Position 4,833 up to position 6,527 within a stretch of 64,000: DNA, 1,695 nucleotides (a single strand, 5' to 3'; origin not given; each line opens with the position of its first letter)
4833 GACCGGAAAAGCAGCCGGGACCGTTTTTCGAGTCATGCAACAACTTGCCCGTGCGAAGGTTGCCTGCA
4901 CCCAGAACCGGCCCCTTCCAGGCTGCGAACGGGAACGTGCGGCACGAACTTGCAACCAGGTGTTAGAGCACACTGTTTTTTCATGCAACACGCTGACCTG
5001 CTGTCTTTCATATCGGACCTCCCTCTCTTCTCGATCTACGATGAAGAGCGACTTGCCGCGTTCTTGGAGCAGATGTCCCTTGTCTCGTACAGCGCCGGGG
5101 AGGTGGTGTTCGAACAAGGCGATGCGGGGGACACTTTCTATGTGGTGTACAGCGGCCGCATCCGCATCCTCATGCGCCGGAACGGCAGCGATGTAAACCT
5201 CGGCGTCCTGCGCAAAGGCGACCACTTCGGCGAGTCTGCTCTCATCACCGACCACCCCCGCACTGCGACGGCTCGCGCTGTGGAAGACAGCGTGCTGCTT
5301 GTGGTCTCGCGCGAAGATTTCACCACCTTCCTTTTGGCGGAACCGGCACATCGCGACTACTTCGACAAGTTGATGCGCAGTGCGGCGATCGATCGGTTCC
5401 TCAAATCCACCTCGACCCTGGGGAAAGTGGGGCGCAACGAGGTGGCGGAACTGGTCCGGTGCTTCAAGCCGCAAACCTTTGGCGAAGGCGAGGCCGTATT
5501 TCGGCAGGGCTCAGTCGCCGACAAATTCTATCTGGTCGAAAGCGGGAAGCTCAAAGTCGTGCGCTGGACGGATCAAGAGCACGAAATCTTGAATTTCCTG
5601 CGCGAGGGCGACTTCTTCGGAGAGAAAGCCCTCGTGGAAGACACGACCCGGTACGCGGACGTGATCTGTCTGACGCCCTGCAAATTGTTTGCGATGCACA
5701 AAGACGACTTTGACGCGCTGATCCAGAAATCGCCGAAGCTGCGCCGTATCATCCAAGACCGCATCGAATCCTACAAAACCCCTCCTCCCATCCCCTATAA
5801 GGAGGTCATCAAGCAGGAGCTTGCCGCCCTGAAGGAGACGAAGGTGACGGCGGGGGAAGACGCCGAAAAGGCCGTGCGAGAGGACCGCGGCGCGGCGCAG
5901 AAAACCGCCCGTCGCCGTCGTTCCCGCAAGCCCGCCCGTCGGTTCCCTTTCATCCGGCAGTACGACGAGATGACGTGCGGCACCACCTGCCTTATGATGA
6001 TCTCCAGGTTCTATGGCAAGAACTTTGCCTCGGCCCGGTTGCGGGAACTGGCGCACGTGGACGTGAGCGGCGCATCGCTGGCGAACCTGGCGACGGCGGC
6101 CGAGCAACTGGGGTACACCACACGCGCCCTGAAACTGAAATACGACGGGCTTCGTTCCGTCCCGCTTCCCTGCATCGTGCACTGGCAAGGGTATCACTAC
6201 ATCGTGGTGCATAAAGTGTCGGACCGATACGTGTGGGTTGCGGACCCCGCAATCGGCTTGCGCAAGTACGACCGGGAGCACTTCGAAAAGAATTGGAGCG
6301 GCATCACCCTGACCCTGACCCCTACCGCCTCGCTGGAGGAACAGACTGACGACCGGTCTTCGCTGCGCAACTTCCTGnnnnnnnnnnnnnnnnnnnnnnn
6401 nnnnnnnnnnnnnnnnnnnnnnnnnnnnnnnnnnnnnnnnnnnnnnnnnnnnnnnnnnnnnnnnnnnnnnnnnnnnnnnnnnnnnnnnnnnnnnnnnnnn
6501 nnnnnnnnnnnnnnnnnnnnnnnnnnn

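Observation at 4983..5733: Two cyclic-nucleotide-binding domains fused in front of the C39 peptidase-ABC exporter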

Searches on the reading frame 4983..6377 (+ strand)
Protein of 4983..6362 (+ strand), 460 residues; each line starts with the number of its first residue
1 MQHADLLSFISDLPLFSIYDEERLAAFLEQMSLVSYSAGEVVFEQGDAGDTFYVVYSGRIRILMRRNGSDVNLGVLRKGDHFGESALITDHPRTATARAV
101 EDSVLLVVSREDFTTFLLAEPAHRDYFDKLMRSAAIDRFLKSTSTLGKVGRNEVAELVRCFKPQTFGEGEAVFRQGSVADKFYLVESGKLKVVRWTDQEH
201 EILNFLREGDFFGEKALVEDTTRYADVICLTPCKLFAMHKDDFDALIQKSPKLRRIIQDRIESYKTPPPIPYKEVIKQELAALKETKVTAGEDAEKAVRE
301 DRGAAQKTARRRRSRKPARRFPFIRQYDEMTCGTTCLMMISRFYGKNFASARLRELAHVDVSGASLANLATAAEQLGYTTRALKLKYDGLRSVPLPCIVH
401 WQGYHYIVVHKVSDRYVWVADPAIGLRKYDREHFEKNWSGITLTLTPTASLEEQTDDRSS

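Call 28: search_protein_representatives(protein=window:4983-6362:+)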
Query: 460 residues. Proteins with E-value up to 0.001 (for the whole library): 69640; up to 1e-10: 15143; up to 1e-30: 514. The best 150 are listed.
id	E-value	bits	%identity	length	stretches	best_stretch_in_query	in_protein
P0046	8.3e-168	575.2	56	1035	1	1-460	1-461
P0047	7.1e-146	502.9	53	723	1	5-459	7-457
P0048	1.9e-142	491.6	32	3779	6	14-268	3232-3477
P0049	1.2e-121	423.1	30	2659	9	20-247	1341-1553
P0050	1.5e-111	389.8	28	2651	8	22-246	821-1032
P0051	2.4e-111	389.2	47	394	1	4-391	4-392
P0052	4.0e-100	352.2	39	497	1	4-455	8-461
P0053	3.1e-92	326.2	37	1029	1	10-456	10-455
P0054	9.8e-91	321.2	31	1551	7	9-229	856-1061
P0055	9.8e-90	317.9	38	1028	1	4-452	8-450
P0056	6.4e-89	315.2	39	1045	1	15-453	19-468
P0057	2.0e-88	313.6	30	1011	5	7-252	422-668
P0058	5.7e-86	305.5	32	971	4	15-276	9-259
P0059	5.5e-84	299.0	35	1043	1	3-458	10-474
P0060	6.0e-83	295.6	36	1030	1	6-452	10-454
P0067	1.1e-78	281.5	34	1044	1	7-452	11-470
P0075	1.7e-73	264.4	35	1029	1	4-455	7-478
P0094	4.9e-67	243.1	34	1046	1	10-454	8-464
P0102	7.9e-64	232.6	31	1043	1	16-443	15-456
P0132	9.7e-56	205.9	30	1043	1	6-456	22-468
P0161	5.5e-52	193.6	32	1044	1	10-455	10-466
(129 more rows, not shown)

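Call 33: find_related_loci(query=A1, collection=genome_contigs, flank=10000)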
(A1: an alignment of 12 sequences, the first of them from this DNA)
Query A1 (465 aa) in genome_contigs; peptide patterns used: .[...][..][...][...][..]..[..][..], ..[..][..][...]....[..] (x = any residue, [..] = any of these).
599 stretches matched a pattern (row limit reached: there are more); 551 encode a relative of the query (tblastn E <= 1e-3); the best 80 are kept; 80 distinct loci.
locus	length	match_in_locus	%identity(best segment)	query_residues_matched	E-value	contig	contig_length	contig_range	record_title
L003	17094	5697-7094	59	1-465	0e+0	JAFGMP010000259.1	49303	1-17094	MAG: Candidatus Latescibacterota bacterium isolate Zod_Metabat.481 k87_4908509, whole genome shotgun sequence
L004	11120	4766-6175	57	1-465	0e+0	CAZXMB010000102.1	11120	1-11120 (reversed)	MAG TPA_asm: uncultured Syntrophaceae bacterium isolate SRP098346_co1_431 genome assembly, contig: NODE_7359_length_1112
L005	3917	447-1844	55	1-465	0e+0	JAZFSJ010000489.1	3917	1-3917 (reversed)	MAG: Thermodesulfobacteriota bacterium isolate BS1bin.6 BS1bin.6_489, whole genome shotgun sequence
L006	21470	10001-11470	53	1-465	4e-169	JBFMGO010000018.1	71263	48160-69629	MAG: bacterium isolate MAG299 MAG299_18, whole genome shotgun sequence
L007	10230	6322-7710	52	4-465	9e-162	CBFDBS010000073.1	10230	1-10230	MAG TPA_asm: uncultured bacterium isolate SRR26215677_binner13_Refined_51 genome assembly, contig: ERZ25073487.5171, who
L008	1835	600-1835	52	1-411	4e-144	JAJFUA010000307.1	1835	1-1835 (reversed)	MAG: Desulfobacteraceae bacterium isolate bin.361 k141_3978827, whole genome shotgun sequence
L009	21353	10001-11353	37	2-464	6e-94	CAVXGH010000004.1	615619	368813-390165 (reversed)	MAG: uncultured delta proteobacterium isolate MFD05512.bin.1.184 genome assembly, contig: contig_18880, whole genome sho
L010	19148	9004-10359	36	1-465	1e-93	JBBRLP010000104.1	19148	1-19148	MAG: Chthonomonadales bacterium isolate La1_maxbin2.052 LA1C_X2.052_k141_1125070L_19148_cov_16.0116, whole genome shotgu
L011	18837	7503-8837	36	5-465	1e-92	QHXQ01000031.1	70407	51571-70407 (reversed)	MAG: Acidobacteria bacterium isolate gp4 AA16 14_0919_09_20cm_scaffold_28_curated, whole genome shotgun sequence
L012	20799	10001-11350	36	2-464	5e-92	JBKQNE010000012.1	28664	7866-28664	MAG: Candidatus Binataceae bacterium isolate LASAr3G3H3I__bin_44 LASAr3G3H3I_000000018172, whole genome shotgun sequence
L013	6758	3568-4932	36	4-465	1e-91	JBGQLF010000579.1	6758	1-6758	MAG: Gemmataceae bacterium isolate OBJ2_061818_050_44 k141_3765003_length_6758_cov_9.0000, whole genome shotgun sequence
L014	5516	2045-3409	35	5-465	1e-89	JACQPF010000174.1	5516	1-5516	MAG: Elusimicrobia bacterium isolate NC_groundwater_1300_Ag_S-0.2um_60_19 S_p2_S4_coassembly_k141_1638870, whole genome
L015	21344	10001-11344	35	2-465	4e-89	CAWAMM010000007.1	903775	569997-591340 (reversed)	MAG: uncultured delta proteobacterium isolate MFD01716.bin.1.24 genome assembly, contig: contig_70799, whole genome shot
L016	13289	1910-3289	35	5-465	5e-89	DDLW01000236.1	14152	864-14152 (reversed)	MAG TPA_asm: Alphaproteobacteria bacterium UBA2562 UBA2562_contig_6592, whole genome shotgun sequence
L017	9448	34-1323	35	14-465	9e-88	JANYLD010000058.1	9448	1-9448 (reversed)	MAG: Armatimonadetes bacterium isolate GL140_5_metabinner_89_sub GL140_5_k141_1274970, whole genome shotgun sequence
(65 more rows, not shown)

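Call 37: find_homologous_proteins(query=A1, max_evalue=1e-20)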
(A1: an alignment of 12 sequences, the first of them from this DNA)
Query A1 (12 sequences) (465 aa, profile of the alignment): 65 proteins with E <= 1e-20 among 8000 candidates.
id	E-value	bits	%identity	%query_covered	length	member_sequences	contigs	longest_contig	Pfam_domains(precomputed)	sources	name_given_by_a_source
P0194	4.8e-177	608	58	100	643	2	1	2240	PF03412.22,PF00027.36,PF00664.29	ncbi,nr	ncbi:MAG: cyclic nucleotide-binding domain-containing protein, partial [Deltaproteobacteria bacteriu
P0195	3.7e-173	595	56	100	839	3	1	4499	PF00005.34,PF13529.14,PF03412.22,PF00027.36,PF00664.29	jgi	jgi:ATP-binding cassette subfamily B protein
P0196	4.2e-166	571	52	100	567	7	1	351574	PF13529.14,PF03412.22,PF00027.36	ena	-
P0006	6.0e-166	571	53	100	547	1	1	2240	PF03412.22,PF00027.36,PF00664.29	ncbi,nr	ncbi:MAG: cyclic nucleotide-binding domain-containing protein, partial [Deltaproteobacteria bacteriu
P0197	5.3e-163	561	55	100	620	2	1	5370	PF03412.22,PF00027.36,PF00664.29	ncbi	ncbi:MAG: cyclic nucleotide-binding domain-containing protein, partial [Thermodesulfobacteriota bact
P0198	2.1e-158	546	53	99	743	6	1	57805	PF03412.22,PF00027.36,PF00664.29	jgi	jgi:ATP-binding cassette subfamily B protein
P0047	2.0e-157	543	53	99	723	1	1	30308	PF03412.22,PF00027.36,PF00664.29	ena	-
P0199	2.1e-140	487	52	88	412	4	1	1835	PF03412.22,PF00027.36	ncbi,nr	ncbi:MAG: cyclic nucleotide-binding domain-containing protein, partial [Desulfobacteraceae bacterium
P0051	4.7e-118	413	47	85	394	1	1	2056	PF03412.22,PF00027.36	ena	-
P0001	1.4e-99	352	56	62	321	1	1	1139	PF00027.36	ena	-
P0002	1.9e-99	352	56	62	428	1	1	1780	PF00327.26,PF00027.36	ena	-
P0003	4.6e-95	337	55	60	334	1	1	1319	PF00027.36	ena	-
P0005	1.9e-94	335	56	56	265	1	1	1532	PF00027.36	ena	-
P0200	6.6e-94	333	56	61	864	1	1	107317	PF00005.34,PF03412.22,PF02463.26,PF00027.36,PF00664.29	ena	-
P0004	1.9e-86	309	53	61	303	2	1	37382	PF00027.36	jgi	-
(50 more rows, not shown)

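Call 44: predict_structure(alignment_id=A2)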
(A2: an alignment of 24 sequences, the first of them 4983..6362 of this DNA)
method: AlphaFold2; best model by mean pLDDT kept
length: 460 residues; sequences in the alignment: 24
mean_pLDDT: 84.9   pTM: 0.52
mean pLDDT of the five models: 84.9, 83.0, 82.3, 82.2, 81.3
residues with pLDDT >= 90: 211; 70-90: 182; 50-70: 63; < 50: 4
segments of 3 or more residues with pLDDT < 50: none
pLDDT, mean of each block of 10 residues (from residue 1): 86 86 90 96 94 96 87 85 87 93 96 87 76 66 65 77 93 93 88 88 82 92 92 92 93 87 69 62 66 78 66 59 85 93 89 81 81 92 92 93 90 97 94 95 92 67
secondary structure, 60 per line:
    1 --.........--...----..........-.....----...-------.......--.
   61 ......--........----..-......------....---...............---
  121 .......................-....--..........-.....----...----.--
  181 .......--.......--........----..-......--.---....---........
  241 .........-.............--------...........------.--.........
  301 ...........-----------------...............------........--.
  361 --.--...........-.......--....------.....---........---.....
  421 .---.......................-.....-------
elements in order: H3-11 H21-30 E32-36 E41-43 E51-57 E60-66 E69-76 H84-89 E96-99 E103-109 H110-117 H121-143 H145-148 H151-160 E162-166 E171-173 E181-187 E190-196 E199-206 H214-219 E226-229 E233-239 H240-249 H251-263 H272-282 H292-311 H329-343 H350-357 H366-376 E378-384 H387-390 E397-401 E405-412 E416-421 E425-430 H431-437 E438-447 H449-453
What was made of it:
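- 4983..5342 (+): CNB-A, aa 1-120 (Pfam core aa 34-117 = 5082-5333). The AF2 model shows a beta-barrel with flanking helices, pLDDT 85-96 (call 44).
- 5772..5942 (+): Linker, aa 264-320: motif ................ conserved in the close subclade, then a variable charged stretch. Low model confidence, pLDDT 59-78 (call 44).
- On Functional cyclic-nucleotide-binding domain (PKA, PKG or CAP type): Predicted structure with pLDDT 85-96 in both barrels (call 44).
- The predicted fold is confident at domain level, mean pLDDT 84.9 (call 44). The inter-domain arrangement in the model is unreliable (pTM 0.52; linker pLDDT 59-78), so no docking mode is supported (call 44).
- Tried and rejected: The model gives the linker low confidence (call 44).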

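Call 46: fold_search(model_id=the predicted structure, library=pdb)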
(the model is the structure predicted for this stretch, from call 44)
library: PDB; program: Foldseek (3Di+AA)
matches with E <= 10: 1698; with E <= 0.001: 803
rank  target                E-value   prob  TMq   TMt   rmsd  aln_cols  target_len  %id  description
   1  6rsx                  8.0e-24  1.00  0.28  0.46  13.1       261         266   26  Regulatory Subunit of cAMP-dependant Protein Kinase A from Euglena gracilis at 1.6 A resolution (released 2020-10-28)
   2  5j3u                  2.4e-23  1.00  0.28  0.46  16.3       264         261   27  Co-crystal structure of the regulatory domain of Toxoplasma gondii PKA with cAMP (released 2016-04-20)
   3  1ne4                  1.4e-22  1.00  0.27  0.45  13.5       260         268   28  Crystal Structure of Rp-cAMP Binding R1a Subunit of cAMP-dependent Protein Kinase (released 2004-01-13)
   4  1cx4                  2.5e-22  1.00  0.28  0.45  16.6       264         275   27  CRYSTAL STRUCTURE OF A DELETION MUTANT OF THE TYPE II BETA REGULATORY SUBUNIT OF CAMP-DEPENDENT PROTEIN KINASE (released 2001-03-07)
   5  4z07_C                8.9e-22  1.00  0.26  0.45  16.3       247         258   25  Co-crystal structure of the tandem CNB (CNB-A/B) domains of human PKG I beta with cGMP (released 2016-04-13)
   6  3of1                  1.2e-21  1.00  0.29  0.50  11.2       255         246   27  Crystal Structure of Bcy1, the Yeast Regulatory Subunit of PKA (released 2010-12-01)
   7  4jva                  1.4e-21  1.00  0.28  0.47  16.9       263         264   27  Crystal Structure of RIIbeta(108-402) bound to HE33, a N6 di-propyl substituted cAMP analog (released 2013-09-18)
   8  3shr_A                1.4e-21  1.00  0.26  0.43  16.2       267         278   24  Crystal Structure of cGMP-dependent Protein Kinase Reveals Novel Site of Interchain Communication (released 2011-09-21)
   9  5kbf_A                1.9e-21  1.00  0.28  0.44  11.4       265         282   23  cAMP bound PfPKA-R (141-441) (released 2016-10-12)
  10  4z07_A                2.0e-21  1.00  0.26  0.44  16.3       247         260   26  Co-crystal structure of the tandem CNB (CNB-A/B) domains of human PKG I beta with cGMP (released 2016-04-13)
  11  1rgs                  2.2e-21  1.00  0.27  0.45  13.5       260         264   28  REGULATORY SUBUNIT OF CAMP DEPENDENT PROTEIN KINASE (released 1996-12-07)
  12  1rl3_B                4.8e-21  1.00  0.27  0.47  13.7       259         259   27  Crystal structure of cAMP-free R1a subunit of PKA (released 2004-07-06)
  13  2qcs_B                8.2e-21  1.00  0.27  0.40  17.1       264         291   26  A complex structure between the Catalytic and Regulatory subunit of Protein Kinase A that represents the inhibited sta (released 2007-11-06)
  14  7lz4_D                9.1e-21  1.00  0.29  0.48  13.2       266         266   26  Crystal structure of A211D mutant of Protein Kinase A RIa subunit, a Carney Complex mutation (released 2021-05-26)
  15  6h4g_A                1.1e-20  1.00  0.28  0.45  12.3       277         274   19  Regulatory subunit of a cAMP-independent protein kinase A from Trypanosoma brucei: E311A, T318R, V319A mutant bound to (released 2019-08-14)
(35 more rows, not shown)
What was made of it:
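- On Functional cyclic-nucleotide-binding domain (PKA, PKG or CAP type): Best matches are PKA regulatory subunits and PKG (call 46).
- Closest known: Regulatory subunits of PKA and the paired CNB-A/B domains of PKG. Same: They are the best structural matches (call 46).
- Its best structural matches are PKA regulatory subunits and the PKG CNB pair, E 1e-24 to 1e-18 (call 46). Trypanosome PKA regulatory subunits bound to nucleosides (inosine, guanosine) are among the structural matches (call 46).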

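Call 54: list_cluster_members(proteins=[P0046, P0053, P0055, P0059, P0067, P0075, P0102, P0161, P0132, P0094])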
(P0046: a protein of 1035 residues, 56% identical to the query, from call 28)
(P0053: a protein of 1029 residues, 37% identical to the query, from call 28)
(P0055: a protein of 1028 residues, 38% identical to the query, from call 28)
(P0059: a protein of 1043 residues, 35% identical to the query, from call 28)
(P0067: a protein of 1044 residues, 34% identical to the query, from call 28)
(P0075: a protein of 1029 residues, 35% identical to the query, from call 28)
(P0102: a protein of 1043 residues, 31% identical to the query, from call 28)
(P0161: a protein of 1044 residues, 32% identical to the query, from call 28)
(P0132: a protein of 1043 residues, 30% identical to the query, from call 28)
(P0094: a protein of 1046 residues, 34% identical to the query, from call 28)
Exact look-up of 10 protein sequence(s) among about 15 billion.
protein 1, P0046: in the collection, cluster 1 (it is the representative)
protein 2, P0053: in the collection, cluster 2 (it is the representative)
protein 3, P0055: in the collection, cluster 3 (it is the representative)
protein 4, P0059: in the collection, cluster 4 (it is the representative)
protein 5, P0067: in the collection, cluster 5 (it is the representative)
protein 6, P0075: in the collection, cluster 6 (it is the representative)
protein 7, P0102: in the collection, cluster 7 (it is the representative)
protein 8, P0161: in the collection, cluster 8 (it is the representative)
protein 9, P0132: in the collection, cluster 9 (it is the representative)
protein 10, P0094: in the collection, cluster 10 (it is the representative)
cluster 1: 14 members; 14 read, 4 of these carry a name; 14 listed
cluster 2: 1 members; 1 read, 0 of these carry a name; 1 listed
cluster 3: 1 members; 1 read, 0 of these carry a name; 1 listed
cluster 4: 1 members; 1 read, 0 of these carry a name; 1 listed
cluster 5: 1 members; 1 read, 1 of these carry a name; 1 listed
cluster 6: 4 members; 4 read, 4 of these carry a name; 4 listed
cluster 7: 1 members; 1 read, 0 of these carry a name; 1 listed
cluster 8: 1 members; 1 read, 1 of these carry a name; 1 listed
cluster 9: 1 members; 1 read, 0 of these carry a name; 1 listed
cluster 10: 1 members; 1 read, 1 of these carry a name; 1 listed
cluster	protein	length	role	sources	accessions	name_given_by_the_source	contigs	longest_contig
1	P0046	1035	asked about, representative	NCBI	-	-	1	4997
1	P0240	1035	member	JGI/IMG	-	ATP-binding cassette subfamily B protein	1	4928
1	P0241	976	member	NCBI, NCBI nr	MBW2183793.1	MAG: peptidase domain-containing ABC transporter, partial [Deltaproteobacteria bacterium] | peptidase domain-containing ABC transporter [Deltaproteobacteria bacterium]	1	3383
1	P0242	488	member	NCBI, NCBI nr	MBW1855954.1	MAG: cyclic nucleotide-binding domain-containing protein, partial [Deltaproteobacteria ... | cyclic nucleotide-binding domain-containing protein [Deltaproteobacteria bacterium]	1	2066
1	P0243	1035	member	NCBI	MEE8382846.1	MAG: peptidase domain-containing ABC transporter [Thermodesulfobacteriota bacterium]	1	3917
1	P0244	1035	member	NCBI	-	-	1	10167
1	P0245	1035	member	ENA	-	-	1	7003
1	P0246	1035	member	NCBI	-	-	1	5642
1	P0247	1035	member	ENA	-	-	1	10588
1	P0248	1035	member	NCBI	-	-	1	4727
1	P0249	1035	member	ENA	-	-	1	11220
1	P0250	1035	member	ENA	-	-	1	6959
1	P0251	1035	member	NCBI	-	-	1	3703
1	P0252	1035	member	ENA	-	-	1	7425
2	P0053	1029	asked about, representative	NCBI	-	-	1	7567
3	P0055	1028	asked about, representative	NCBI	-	-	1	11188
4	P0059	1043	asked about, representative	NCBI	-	-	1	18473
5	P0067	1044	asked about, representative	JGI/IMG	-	subfamily B ATP-binding cassette protein HlyB/CyaB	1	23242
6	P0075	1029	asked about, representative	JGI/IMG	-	ATP-binding cassette subfamily B protein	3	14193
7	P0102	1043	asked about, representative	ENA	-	-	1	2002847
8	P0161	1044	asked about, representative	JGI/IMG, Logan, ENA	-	ATP-binding cassette subfamily B protein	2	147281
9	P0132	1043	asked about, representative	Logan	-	-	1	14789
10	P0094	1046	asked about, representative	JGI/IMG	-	ATP-binding cassette subfamily B protein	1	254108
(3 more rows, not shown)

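Call 61: search_dna_similar(query=window:4983-6362:+, collection=plasmids, mode=protein, max_evalue=1e-20, max_rows=25)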
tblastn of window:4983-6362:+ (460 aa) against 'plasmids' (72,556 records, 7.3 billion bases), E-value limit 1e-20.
Records with a match: 87; places in all: 89; records where one place covers at least 80% of the query: 6.
Best place of each record, by identity: <60% 87.
By first word of the organism name: Bacillus 30; Staphylococcus 28; Clostridium 7; Caballeronia 3; Skermanella 2; Leptolyngbya 2; Emticicia 2; Parabacteroides 2; Burkholderia 1; Nostoc 1; and 9 more.
By predicted mobility (MOB-suite, as given by PLSDB): non-mobilizable 47; mobilizable 33; conjugative 7.
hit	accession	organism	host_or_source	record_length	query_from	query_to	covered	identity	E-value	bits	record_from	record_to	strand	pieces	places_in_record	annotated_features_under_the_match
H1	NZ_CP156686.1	Burkholderia stagnalis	Bacterial cells,soils collected in ...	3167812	4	459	99%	30.4%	5e-59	216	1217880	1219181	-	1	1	none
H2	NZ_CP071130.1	Caballeronia sp. M1242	Homo sapiens,ETA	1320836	5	459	99%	29.1%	7e-62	224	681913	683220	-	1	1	none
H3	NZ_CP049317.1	Caballeronia sp. SBC2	whole organism,soil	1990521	5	459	99%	28.9%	3e-60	220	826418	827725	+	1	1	none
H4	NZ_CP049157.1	Caballeronia sp. SBC1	whole organism,soil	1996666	5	459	99%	28.9%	3e-60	220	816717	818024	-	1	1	none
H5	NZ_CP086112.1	Skermanella rosea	single cell,hydrocarbon-contaminated ...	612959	38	460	92%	25.4%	1e-30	133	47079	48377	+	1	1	peptidase domain-containing ABC transporter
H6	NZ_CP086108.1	Skermanella mucosa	single cell,crude oil contaminated ...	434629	38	460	92%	24.9%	4e-30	131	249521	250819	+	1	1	peptidase domain-containing ABC transporter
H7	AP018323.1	Nostoc sp. HK-01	-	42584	321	459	30%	48.2%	1e-34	144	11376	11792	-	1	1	cyclic nucleotide-regulated ABC bacteriocin/lantibiotic exporter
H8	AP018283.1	Chondrocystis sp. NIES-4102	-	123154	269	459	42%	33.8%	4e-28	125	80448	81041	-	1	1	cyclic nucleotide-regulated ABC bacteriocin/lantibiotic exporter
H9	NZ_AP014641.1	Leptolyngbya boryana IAM M-101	-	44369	321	460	30%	45.7%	2e-30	132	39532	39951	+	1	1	peptidase domain-containing ABC transporter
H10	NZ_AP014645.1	Leptolyngbya boryana dg5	-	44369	321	460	30%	45.7%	2e-30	132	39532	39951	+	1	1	peptidase domain-containing ABC transporter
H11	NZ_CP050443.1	Tolypothrix sp. PCC 7910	cell culture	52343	321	456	30%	44.3%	8e-31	133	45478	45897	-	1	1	peptidase domain-containing ABC transporter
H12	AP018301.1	Fischerella sp. NIES-4106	-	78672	321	456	30%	43.4%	2e-29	129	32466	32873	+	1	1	cyclic nucleotide-regulated ABC bacteriocin/lantibiotic exporter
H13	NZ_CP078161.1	Staphylococcus haemolyticus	cell culture,urine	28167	323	460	30%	41.3%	3e-22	107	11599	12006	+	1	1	peptidase domain-containing ABC transporter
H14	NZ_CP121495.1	Staphylococcus epidermidis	Homo sapiens,Forehead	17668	323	460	30%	40.6%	2e-21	105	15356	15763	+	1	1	peptidase domain-containing ABC transporter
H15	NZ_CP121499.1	Staphylococcus epidermidis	Homo sapiens,Forehead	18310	323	460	30%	40.6%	2e-21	105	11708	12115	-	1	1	peptidase domain-containing ABC transporter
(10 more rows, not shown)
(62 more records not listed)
